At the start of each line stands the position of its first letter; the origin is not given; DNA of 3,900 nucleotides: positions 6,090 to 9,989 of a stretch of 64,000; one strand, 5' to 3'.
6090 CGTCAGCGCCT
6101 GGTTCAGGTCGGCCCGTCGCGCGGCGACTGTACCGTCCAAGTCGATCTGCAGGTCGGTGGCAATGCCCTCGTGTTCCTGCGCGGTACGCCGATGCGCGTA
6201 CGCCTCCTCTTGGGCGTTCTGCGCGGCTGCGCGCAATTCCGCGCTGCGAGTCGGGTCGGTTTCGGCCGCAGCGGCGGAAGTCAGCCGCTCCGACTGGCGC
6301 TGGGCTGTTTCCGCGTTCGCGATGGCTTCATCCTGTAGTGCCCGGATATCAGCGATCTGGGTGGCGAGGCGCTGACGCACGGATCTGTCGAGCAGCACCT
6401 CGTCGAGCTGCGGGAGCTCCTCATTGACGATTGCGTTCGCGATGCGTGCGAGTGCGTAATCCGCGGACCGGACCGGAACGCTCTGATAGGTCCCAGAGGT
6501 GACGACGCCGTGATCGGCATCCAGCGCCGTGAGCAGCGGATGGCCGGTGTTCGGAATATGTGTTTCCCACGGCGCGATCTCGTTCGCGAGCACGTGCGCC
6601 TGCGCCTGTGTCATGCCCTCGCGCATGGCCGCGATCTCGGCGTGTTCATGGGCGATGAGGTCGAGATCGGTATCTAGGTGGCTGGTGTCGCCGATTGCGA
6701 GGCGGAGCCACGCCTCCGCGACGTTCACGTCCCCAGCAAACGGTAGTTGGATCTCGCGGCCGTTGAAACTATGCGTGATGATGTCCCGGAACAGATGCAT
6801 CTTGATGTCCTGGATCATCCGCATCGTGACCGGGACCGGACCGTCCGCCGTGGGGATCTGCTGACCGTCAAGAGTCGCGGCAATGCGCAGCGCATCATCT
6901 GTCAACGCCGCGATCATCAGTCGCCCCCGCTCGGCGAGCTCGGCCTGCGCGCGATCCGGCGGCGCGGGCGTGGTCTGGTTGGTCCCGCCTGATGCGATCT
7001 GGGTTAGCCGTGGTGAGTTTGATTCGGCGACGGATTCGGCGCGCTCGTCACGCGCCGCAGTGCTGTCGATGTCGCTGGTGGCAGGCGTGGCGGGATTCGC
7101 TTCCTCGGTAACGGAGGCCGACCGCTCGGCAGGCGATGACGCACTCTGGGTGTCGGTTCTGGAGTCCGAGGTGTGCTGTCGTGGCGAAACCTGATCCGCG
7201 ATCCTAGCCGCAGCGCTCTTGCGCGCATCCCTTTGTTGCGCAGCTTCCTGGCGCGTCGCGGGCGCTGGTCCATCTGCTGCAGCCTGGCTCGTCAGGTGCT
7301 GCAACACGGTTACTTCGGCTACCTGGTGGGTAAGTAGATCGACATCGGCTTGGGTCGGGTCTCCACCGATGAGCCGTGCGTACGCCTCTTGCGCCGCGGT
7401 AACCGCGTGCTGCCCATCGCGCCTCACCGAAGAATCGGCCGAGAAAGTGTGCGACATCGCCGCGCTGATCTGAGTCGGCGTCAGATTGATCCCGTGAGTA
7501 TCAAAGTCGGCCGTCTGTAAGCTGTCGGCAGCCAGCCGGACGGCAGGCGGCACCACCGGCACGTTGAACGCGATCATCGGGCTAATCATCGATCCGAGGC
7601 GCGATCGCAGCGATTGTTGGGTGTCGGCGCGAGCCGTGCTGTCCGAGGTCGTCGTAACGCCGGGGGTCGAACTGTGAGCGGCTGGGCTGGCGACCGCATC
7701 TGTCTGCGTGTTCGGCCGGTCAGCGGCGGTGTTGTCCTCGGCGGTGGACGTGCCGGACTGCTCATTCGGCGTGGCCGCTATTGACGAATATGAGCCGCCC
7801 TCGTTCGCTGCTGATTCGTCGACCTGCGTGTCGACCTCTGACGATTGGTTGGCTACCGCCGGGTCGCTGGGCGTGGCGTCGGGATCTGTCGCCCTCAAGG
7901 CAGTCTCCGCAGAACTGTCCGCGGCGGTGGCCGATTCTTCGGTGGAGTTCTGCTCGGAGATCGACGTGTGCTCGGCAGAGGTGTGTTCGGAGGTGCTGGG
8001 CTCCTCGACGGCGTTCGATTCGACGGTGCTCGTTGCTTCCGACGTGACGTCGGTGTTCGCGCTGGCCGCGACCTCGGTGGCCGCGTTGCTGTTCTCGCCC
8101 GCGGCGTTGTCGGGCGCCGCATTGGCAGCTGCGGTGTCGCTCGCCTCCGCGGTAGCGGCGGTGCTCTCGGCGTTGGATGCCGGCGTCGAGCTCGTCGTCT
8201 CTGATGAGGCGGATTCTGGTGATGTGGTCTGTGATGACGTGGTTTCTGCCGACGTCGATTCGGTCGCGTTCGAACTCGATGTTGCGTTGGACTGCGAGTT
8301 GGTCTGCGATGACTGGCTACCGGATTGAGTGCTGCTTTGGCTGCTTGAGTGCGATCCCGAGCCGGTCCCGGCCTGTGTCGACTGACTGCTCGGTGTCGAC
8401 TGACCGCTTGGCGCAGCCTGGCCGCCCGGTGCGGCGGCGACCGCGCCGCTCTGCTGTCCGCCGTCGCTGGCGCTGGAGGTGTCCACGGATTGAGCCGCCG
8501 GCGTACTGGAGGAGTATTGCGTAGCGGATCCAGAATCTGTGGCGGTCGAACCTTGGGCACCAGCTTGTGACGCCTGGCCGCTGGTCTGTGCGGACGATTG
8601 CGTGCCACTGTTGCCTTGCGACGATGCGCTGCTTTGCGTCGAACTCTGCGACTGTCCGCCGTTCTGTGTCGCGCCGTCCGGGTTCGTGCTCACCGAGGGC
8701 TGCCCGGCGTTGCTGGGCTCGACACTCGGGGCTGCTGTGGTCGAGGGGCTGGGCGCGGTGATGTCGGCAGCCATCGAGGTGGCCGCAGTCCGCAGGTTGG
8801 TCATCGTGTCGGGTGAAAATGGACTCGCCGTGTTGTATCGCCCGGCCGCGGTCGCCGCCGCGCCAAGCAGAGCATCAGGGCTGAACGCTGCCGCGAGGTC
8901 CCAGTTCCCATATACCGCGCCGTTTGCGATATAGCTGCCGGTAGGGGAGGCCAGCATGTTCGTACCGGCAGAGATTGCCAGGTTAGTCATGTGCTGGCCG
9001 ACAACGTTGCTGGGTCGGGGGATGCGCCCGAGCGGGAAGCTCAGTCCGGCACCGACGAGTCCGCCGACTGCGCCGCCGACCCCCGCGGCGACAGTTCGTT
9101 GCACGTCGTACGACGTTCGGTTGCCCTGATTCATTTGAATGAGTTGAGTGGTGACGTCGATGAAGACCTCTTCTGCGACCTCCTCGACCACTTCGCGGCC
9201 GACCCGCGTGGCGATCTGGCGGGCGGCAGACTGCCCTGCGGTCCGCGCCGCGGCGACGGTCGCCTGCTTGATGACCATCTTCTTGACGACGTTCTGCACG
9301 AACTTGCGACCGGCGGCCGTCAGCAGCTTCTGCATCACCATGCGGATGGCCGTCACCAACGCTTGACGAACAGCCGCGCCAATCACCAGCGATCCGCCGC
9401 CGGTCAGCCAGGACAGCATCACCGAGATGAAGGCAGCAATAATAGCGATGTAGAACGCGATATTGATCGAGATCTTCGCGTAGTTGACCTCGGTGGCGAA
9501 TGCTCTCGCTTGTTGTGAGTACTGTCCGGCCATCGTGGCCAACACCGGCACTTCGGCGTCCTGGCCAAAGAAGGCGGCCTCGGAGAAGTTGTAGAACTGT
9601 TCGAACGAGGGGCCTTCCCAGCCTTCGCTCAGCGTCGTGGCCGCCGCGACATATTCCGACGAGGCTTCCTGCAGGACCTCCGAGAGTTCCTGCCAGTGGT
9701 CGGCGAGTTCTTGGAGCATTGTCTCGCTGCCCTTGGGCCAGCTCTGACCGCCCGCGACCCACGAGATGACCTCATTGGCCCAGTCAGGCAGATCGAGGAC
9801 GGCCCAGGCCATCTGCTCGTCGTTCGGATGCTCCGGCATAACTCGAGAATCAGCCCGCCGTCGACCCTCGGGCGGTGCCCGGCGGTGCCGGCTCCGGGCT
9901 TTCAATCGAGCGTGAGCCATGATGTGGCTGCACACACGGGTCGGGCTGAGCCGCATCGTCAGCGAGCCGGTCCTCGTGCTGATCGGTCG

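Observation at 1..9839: Unlisted giant minus-strand ORF (at least 3279 codons) fills the first 9.8 kb and runs off the window edge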

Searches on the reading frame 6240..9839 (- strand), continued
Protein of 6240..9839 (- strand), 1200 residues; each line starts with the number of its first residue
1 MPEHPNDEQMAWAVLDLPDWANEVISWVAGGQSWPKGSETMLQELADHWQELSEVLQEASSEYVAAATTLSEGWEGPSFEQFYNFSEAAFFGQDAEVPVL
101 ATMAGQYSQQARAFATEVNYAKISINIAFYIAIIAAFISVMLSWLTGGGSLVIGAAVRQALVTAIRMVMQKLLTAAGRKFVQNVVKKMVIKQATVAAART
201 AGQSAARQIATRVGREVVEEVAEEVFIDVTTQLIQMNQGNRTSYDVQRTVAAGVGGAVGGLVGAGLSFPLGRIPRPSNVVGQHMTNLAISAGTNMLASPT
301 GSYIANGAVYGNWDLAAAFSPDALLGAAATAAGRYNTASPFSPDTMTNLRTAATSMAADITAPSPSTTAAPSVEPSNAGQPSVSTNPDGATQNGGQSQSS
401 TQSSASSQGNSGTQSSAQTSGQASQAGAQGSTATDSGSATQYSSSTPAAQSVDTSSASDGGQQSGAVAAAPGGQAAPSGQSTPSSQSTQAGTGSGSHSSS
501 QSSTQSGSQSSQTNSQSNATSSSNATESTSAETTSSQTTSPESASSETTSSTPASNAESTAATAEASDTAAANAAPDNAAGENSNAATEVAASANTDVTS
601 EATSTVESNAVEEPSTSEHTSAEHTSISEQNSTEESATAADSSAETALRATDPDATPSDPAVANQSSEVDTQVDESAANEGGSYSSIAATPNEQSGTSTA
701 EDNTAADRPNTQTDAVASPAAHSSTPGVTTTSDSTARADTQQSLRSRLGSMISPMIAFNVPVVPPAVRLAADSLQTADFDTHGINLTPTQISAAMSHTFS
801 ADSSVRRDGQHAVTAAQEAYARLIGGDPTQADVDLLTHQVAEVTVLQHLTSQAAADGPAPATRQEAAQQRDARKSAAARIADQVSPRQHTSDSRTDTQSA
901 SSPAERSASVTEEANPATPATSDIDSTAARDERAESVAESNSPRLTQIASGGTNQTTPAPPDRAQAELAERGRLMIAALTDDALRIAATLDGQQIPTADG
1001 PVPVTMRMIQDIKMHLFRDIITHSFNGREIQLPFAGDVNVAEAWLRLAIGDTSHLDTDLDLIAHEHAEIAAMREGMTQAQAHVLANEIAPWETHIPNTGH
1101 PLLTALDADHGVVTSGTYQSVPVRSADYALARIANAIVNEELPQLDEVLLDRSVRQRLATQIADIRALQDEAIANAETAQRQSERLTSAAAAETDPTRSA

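Call 103: search_solved_structures(query=L002:11322-17153:+, max_evalue=1)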
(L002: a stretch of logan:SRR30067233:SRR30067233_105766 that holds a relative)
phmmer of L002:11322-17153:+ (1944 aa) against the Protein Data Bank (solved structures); distinct sequences matched with E-value up to 1: 0.

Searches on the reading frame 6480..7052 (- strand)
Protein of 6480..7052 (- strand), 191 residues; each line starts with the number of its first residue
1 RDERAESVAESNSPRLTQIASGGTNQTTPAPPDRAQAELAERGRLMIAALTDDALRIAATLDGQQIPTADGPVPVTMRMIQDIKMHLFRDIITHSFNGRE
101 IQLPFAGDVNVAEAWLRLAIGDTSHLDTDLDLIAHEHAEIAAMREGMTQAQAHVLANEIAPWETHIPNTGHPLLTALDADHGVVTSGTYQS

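Call 51: search_protein_families(library=pfam, proteins=[window:6480-7052:-], max_evalue=10)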
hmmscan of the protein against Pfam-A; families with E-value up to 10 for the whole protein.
window:6480-7052:- (191 aa): 0 families

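Call 54: search_protein_families(library=ncbifam, proteins=[window:6480-7052:-], max_evalue=1)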
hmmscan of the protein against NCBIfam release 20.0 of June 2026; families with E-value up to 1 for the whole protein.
window:6480-7052:- (191 aa): 0 families

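Call 66: predict_structure(alignment_id=A3)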
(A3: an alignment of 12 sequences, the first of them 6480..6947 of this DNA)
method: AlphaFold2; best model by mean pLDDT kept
length: 156 residues; sequences in the alignment: 12
mean_pLDDT: 88.0   pTM: 0.83
mean pLDDT of the five models: 88.0, 85.0, 84.9, 83.1, 81.8
residues with pLDDT >= 90: 102; 70-90: 36; 50-70: 12; < 50: 6
segments of 3 or more residues with pLDDT < 50: 151-156
pLDDT, mean of each block of 10 residues (from residue 1): 86 92 97 97 97 77 71 92 95 97 97 93 96 91 71 37
secondary structure, 60 per line:
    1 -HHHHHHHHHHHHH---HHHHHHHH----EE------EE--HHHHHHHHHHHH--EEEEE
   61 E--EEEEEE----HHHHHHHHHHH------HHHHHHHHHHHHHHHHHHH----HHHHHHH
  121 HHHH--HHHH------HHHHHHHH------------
elements in order: H2-14 H18-25 H42-53 E56-61 E64-69 H74-84 H91-109 H114-124 H127-130 H137-144

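Call 68: fold_search(model_id=the predicted structure, library=pdb)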
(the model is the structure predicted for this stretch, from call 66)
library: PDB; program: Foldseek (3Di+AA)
matches with E <= 10: 211; with E <= 0.001: 0
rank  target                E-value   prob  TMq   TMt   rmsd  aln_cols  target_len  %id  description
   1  4zou                  4.3e-01  0.21  0.21  0.26  13.4       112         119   16  Crystal structure of the BTB domain of SLX4 (released 2016-05-04)
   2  4uyi                  4.3e-01  0.09  0.15  0.15  14.4       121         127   16  Crystal structure of the BTB domain of human SLX4 (BTBD12) (released 2014-10-01)
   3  6zs9_A5               7.6e-01  0.07  0.19  0.16  23.0       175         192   15  Human mitochondrial ribosome in complex with ribosome recycling factor (released 2020-10-14)
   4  7dkg_B                9.0e-01  0.06  0.18  0.09  19.1       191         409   10  Influenza H5N1 nucleoprotein (truncated) in complex with nucleotides (released 2021-04-14)
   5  5b7b_B                1.1e+00  0.08  0.21  0.09  16.7       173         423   11  Crystal structure of Nucleoprotein-nucleozin complex (released 2016-07-06)
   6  4pgh_B                1.1e+00  0.06  0.17  0.10  18.4       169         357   12  Caffeic acid O-methyltransferase from Sorghum bicolor (released 2014-07-02)
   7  5b7b_C                1.2e+00  0.09  0.21  0.09  12.9       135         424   12  Crystal structure of Nucleoprotein-nucleozin complex (released 2016-07-06)
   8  5b7b_E                1.2e+00  0.06  0.18  0.09  18.3       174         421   14  Crystal structure of Nucleoprotein-nucleozin complex (released 2016-07-06)
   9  7dxp_A                1.4e+00  0.07  0.19  0.09  14.0       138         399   15  Influenza H5N1 nucleoprotein in complex with nucleotides (released 2021-04-14)
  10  2ymn_C                1.4e+00  0.04  0.18  0.09  19.8       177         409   13  Organization of the Influenza Virus Replication Machinery (released 2012-12-05)
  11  2iqh_C                1.4e+00  0.04  0.18  0.09  19.8       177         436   13  Influenza A virus nucleoprotein NP at 3.2A resolution (released 2006-12-26)
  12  4erm_F                1.6e+00  0.09  0.20  0.11  17.3       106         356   18  Crystal structure of the dATP inhibited E. coli class Ia ribonucleotide reductase complex at 4 Angstroms resolution (released 2012-07-04)
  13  6a6a_A                1.7e+00  0.14  0.19  0.16  16.7       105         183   15  VanYB in complex with D-Alanine (released 2018-09-05)
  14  6vud_B                1.8e+00  0.06  0.20  0.18  22.6       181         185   12  Crystal structure of a ribosome recycling factor from Ehrlichia chaffeensis (released 2020-03-18)
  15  7dkg_A                1.8e+00  0.06  0.17  0.08  13.8       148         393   11  Influenza H5N1 nucleoprotein (truncated) in complex with nucleotides (released 2021-04-14)
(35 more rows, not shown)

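Call 69: find_homologous_proteins(query=A3, max_evalue=0.001)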
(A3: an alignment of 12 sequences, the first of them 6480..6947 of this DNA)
Query A3 (12 sequences) (156 aa, profile of the alignment): 24 proteins with E <= 0.001 among 1974 candidates.
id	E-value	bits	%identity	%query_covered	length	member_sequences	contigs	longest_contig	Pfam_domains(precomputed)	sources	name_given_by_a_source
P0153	2.0e-46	175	32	76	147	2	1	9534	-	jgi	jgi:hypothetical protein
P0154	5.1e-44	168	34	78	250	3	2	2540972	-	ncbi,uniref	ncbi:hypothetical protein [Nonomuraea bangladeshensis]|uniref:hypothetical protein n=1 Tax=Nonomurae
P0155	9.7e-44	167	31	67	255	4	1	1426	-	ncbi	ncbi:hypothetical protein ABZ208_39055, partial [Streptomyces sp. NPDC006208]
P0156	1.9e-43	166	32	67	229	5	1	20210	-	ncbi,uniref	ncbi:hypothetical protein [Streptomyces sp. NPDC014622]|uniref:hypothetical protein n=1 Tax=Streptom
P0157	2.5e-43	165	29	76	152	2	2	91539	-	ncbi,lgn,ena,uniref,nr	ncbi:hypothetical protein M3765_19420 [Streptomyces thermoviolaceus]|uniref:hypothetical protein n=1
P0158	2.7e-43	165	28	63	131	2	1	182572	-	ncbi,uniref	ncbi:hypothetical protein [Streptomyces sioyaensis]|uniref:hypothetical protein n=1 Tax=Streptomyces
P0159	6.8e-43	164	32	67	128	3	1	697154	-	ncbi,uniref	ncbi:hypothetical protein [Streptomyces sp. NPDC092952]|uniref:hypothetical protein n=1 Tax=Streptom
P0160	2.3e-42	162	38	63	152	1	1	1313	-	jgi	jgi:hypothetical protein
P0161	3.4e-42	162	34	75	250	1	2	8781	-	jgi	jgi:hypothetical protein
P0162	4.4e-42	161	30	85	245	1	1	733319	-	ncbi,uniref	ncbi:hypothetical protein ACIOJD_21005 [Streptomyces sp. NPDC088116]|uniref:hypothetical protein n=1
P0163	8.8e-42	160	36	56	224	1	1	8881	-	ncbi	ncbi:hypothetical protein ACWCPL_39475, partial [Streptomyces sp. NPDC001948]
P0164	8.9e-42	160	32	65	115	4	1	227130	-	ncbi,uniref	ncbi:hypothetical protein ACFY9A_23650 [Streptomyces rubradiris]|uniref:hypothetical protein n=1 Tax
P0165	2.2e-41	159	32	74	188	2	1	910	-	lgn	-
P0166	3.2e-41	159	29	71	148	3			-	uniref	uniref:Uncharacterized protein n=1 Tax=Streptomyces sp. NBC_00008 TaxID=2903610 RepID=A0AAU2VPU1_9AC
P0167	4.0e-41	158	30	65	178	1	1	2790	-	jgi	jgi:hypothetical protein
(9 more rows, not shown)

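Call 105: fold_search(model_id=the predicted structure, library=viral)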
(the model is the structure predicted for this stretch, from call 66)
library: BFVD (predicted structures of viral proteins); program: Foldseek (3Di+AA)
matches with E <= 10: 288; with E <= 0.001: 0
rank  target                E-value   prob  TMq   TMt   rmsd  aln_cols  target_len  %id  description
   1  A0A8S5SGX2            1.5e-01  0.10  0.17  0.14  18.5       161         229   12  DUF4376 domain-containing protein [Siphoviridae sp. ctBCr48]
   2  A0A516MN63            6.7e-01  0.12  0.20  0.21  18.8       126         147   14  (no name in the UniProt tables at hand)
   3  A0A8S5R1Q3            7.5e-01  0.05  0.15  0.10  18.2       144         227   11  DUF4376 domain-containing protein [Siphoviridae sp. ct6d71]
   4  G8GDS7                8.3e-01  0.15  0.18  0.12  16.4       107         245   16  Uncharacterized protein [Salmonella typhimurium phage PhiSH19]
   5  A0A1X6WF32            8.3e-01  0.14  0.27  0.15  13.3       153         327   13  (no name in the UniProt tables at hand)
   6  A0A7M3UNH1            9.2e-01  0.08  0.16  0.15  14.8       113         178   16  Uncharacterized protein [Pyramimonas orientalis virus 01B]
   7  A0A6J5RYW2            1.0e+00  0.05  0.16  0.07  18.5       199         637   11  Uncharacterized protein [uncultured Caudovirales phage]
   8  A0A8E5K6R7            1.1e+00  0.13  0.25  0.29  15.0       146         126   14  (no name in the UniProt tables at hand)
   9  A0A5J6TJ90            1.1e+00  0.04  0.19  0.12  17.3       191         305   10  dATP/dGTP diphosphohydrolase N-terminal domain-containing protein [Mycobacterium phage MalagasyRose]
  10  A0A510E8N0            1.1e+00  0.12  0.23  0.11  25.8       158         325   11  (no name in the UniProt tables at hand)
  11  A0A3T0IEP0            1.1e+00  0.08  0.17  0.20  13.5       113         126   15  (no name in the UniProt tables at hand)
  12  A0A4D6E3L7            1.2e+00  0.20  0.29  0.25   8.0       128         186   11  (no name in the UniProt tables at hand)
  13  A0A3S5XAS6            1.2e+00  0.08  0.18  0.17  11.8       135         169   11  Nucleocapsid protein (Fragment) [Influenza A virus]
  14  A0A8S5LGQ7            1.3e+00  0.04  0.13  0.13  20.0       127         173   12  Uncharacterized protein [Siphoviridae sp. ct5tj9]
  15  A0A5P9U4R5            1.4e+00  0.03  0.16  0.15  16.0       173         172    9  (no name in the UniProt tables at hand)
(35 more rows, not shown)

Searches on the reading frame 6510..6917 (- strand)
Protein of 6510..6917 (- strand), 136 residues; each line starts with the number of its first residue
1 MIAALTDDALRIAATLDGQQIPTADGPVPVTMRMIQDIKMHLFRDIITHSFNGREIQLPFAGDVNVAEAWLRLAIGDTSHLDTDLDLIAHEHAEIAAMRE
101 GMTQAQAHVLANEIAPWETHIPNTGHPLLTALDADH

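Call 53: search_solved_structures(query=A2, max_evalue=10)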
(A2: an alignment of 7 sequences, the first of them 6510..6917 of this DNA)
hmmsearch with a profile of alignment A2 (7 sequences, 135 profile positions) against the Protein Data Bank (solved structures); distinct sequences matched with E-value up to 10: 1.
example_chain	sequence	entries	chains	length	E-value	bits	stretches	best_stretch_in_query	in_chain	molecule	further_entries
1na0_A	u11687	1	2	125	0.73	13.1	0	61-82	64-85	designed protein CTPR3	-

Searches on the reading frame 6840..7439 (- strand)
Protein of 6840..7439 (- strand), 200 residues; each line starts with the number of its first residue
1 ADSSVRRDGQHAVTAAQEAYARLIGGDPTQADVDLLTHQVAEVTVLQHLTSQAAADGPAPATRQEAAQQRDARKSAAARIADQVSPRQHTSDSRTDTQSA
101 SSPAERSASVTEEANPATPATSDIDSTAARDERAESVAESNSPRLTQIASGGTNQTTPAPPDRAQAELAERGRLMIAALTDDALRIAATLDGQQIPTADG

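Call 31: search_protein_families(library=pfam, proteins=[window:6840-7439:-], max_evalue=10)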
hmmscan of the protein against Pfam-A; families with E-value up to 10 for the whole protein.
window:6840-7439:- (200 aa): 3 families
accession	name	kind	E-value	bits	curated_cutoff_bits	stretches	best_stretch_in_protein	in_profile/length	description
PF25181.1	Phage_Bbp19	-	0.19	12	25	1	44-87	12-54/61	Bbp19-like phage protein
PF03159.24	XRN_N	-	0.38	10.6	22.9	1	53-122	90-152/241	XRN 5'-3' exonuclease N-terminus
PF03353.20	Lin-8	-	1.3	9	34.1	1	27-128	170-260/311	Ras-mediated vulval-induction antagonist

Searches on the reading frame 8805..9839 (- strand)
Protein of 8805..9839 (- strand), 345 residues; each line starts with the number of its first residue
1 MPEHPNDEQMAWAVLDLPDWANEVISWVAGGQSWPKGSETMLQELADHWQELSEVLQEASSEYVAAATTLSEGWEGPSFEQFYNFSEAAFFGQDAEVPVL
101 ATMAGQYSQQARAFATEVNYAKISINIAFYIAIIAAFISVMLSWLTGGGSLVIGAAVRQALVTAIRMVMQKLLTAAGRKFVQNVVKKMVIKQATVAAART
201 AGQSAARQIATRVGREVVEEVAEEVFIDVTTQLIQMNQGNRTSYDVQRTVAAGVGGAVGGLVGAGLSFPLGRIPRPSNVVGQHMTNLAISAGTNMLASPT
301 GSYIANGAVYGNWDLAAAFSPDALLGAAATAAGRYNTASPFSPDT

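Call 10: find_homologous_proteins(query=window:8805-9839:-, max_evalue=0.001)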
Query window:8805-9839:-: 8000 candidates shared short words with the query, none scored E <= 0.001.

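Call 73: find_related_loci(query=A5, collection=genome_contigs, flank=10000)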
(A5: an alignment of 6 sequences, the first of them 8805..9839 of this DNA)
Query A5 (345 aa) in genome_contigs; peptide patterns used: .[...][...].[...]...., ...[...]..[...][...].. (x = any residue, [..] = any of these).
286 stretches matched a pattern; 61 encode a relative of the query (tblastn E <= 1e-3); 61 distinct loci.
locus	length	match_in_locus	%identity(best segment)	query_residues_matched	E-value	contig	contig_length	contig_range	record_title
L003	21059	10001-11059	40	17-344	8e-59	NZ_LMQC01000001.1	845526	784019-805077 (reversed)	Modestobacter sp. Leaf380 contig_1, whole genome shotgun sequence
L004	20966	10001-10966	39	17-344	2e-56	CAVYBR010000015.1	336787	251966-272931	MAG: uncultured Actinomycetota bacterium isolate MFD04212.bin.2.171 genome assembly, contig: contig_4753, whole genome s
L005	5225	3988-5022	36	6-345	6e-55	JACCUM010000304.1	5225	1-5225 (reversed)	MAG: Geodermatophilaceae bacterium isolate MGR_bin100 SD2897-2912_k127_1550226, whole genome shotgun sequence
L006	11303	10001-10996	38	6-344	1e-54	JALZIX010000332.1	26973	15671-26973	MAG: Actinomycetota bacterium isolate MOJ bin25 SC8837-39_k127_783673, whole genome shotgun sequence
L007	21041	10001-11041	39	6-343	2e-53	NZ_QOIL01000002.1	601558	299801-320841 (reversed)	Sphaerisporangium album strain CCTCC AA 208026 scaffold2, whole genome shotgun sequence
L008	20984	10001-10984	36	7-344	5e-53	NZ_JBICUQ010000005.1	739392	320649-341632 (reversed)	Nonomuraea sp. NPDC048826 NPDC048826_124_G2.ctg-0005, whole genome shotgun sequence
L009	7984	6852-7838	34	6-344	8e-53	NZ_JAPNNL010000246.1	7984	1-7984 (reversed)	Nonomuraea corallina strain MCN248 246, whole genome shotgun sequence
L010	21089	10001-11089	35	17-345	3e-52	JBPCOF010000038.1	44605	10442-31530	MAG: Geodermatophilaceae bacterium isolate TH_ant_mag_149 S1Ck127_6927692_flag_0_multi_18.9919_len_44605, whole genome s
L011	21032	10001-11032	39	6-343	4e-51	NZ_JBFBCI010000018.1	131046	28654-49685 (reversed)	Sphaerisporangium sp. NPDC051017 NPDC051017_149_C1.ctg-0018, whole genome shotgun sequence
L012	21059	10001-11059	35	7-343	7e-50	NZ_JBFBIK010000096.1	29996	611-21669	Sphaerisporangium sp. NPDC088356 NPDC088356_156_C3.ctg-0096, whole genome shotgun sequence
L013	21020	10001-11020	40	7-344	1e-50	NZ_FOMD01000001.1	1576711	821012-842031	Klenkia taihuensis strain DSM 45962, whole genome shotgun sequence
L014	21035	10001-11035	39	7-344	2e-48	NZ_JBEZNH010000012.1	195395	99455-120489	Streptosporangium sp. NPDC048047 NPDC048047_50_D6.ctg-0012, whole genome shotgun sequence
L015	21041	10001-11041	38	7-344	9e-49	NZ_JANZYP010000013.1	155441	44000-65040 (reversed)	Sphaerisporangium corydalis strain NEAU-YHS15 Scaffold13, whole genome shotgun sequence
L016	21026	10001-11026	37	6-344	1e-47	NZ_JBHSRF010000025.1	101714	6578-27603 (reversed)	Sphaerisporangium aureirubrum strain JCM 30346 GCM70027178_58, whole genome shotgun sequence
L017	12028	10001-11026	39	7-344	4e-48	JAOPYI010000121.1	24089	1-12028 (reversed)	MAG: Sphaerisporangium sp. isolate RYN_223 scaffold_4132893, whole genome shotgun sequence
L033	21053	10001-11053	35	7-344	5e-41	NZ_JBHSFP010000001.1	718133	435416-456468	Sphaerisporangium dianthi strain CGMCC 4.7132 spades_K_17_127_1, whole genome shotgun sequence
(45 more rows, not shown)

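Call 93: search_protein_families(library=pfam, proteins=[L033:9503-9826:+, L033:9065-9496:+], max_evalue=1)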
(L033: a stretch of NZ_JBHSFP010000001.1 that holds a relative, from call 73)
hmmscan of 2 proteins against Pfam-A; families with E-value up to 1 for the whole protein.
L033:9503-9826:+ (107 aa): 1 family
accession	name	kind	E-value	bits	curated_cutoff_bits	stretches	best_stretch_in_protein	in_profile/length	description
PF08606.16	Prp19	-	0.072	13.5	22.7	0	14-41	39-66/68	Prp19/Pso4-like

L033:9065-9496:+ (143 aa): 4 families
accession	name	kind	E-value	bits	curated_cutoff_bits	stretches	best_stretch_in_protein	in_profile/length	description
PF02575.21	YbaB_DNA_bd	-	2.1e-15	57.1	25.5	1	34-115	6-87/91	YbaB/EbfC DNA-binding family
PF20859.2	RHA1_ro05818_N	-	0.012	16.1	27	1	17-43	31-57/58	Hypothetical protein RHA1_ro05818, N-terminal helical domain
PF00154.27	RecA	-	0.11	12.3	27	1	73-142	102-170/262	recA bacterial DNA recombination protein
PF09316.15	Cmyb_C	-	0.17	12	27.7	1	56-137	30-111/157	C-myb, C-terminal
